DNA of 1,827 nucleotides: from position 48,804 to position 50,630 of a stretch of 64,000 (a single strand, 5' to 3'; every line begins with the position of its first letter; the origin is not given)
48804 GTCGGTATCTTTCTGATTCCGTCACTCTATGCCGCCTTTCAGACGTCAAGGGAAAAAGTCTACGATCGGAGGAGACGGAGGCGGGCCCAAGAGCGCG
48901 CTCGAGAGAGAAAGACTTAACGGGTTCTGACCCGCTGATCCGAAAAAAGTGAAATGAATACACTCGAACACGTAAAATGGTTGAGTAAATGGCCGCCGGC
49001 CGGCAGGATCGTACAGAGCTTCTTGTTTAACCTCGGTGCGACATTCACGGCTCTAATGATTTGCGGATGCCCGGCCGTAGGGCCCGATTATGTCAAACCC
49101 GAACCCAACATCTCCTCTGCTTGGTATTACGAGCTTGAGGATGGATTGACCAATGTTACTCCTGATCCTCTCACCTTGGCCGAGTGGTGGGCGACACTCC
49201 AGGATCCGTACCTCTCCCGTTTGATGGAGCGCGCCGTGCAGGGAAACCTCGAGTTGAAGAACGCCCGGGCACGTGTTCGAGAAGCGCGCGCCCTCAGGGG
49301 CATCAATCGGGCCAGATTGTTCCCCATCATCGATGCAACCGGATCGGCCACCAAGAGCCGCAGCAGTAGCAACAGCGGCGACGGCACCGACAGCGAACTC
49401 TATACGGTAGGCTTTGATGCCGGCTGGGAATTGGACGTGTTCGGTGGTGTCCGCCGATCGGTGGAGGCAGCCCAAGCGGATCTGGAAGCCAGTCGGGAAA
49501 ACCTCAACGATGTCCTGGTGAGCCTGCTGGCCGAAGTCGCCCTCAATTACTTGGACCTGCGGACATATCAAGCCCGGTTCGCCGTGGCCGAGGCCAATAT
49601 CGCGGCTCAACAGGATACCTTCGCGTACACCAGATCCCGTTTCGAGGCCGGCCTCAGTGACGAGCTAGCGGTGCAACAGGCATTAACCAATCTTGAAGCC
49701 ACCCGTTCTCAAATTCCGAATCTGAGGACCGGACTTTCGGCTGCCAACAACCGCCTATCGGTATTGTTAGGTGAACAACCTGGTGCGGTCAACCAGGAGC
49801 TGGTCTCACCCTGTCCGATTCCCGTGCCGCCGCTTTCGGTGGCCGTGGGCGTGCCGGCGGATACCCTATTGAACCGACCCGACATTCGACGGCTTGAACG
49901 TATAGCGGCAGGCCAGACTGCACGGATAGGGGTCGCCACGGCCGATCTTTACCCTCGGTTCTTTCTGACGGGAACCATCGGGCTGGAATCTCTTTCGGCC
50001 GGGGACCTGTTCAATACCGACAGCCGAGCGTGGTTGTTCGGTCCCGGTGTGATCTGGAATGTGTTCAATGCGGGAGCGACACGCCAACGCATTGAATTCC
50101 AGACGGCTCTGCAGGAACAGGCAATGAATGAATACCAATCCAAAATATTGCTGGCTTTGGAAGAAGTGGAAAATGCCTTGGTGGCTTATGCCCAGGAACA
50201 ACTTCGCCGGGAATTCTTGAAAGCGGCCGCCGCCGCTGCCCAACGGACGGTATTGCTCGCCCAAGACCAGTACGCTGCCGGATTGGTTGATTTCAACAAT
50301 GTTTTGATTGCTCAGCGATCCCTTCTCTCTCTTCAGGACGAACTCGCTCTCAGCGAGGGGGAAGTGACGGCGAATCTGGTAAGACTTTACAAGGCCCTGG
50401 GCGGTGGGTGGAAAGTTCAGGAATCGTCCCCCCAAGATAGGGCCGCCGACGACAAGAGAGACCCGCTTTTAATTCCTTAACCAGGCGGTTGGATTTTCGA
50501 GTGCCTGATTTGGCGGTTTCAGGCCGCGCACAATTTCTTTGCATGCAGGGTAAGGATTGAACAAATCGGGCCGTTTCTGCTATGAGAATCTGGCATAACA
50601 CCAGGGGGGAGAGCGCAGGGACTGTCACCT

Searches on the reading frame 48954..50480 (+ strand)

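Call 39: search_protein_families(library=pfam, proteins=[L033:13390-15108:-, L034:4085-4624:+], max_evalue=0.001)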
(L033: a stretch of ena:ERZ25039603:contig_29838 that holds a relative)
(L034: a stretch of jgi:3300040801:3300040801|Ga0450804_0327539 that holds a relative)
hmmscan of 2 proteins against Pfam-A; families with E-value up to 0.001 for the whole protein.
L033:13390-15108:- (572 aa): 4 families
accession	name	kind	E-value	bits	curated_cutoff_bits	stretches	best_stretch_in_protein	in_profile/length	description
PF01839.29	FG-GAP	-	7.4e-30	102.8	22.1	3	394-416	3-25/37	FG-GAP repeat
PF13385.13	Laminin_G_3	-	1.7e-19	70.9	27.6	1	92-248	12-150/151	Concanavalin A-like lectin/glucanases superfamily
PF13517.12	FG-GAP_3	-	6.9e-15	55.8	26.9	2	271-322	1-60/61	FG-GAP-like repeat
PF19193.6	Tectonin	-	6.6e-06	26.2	30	0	329-513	17-178/216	Tectonin domain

L034:4085-4624:+ (179 aa): 0 families
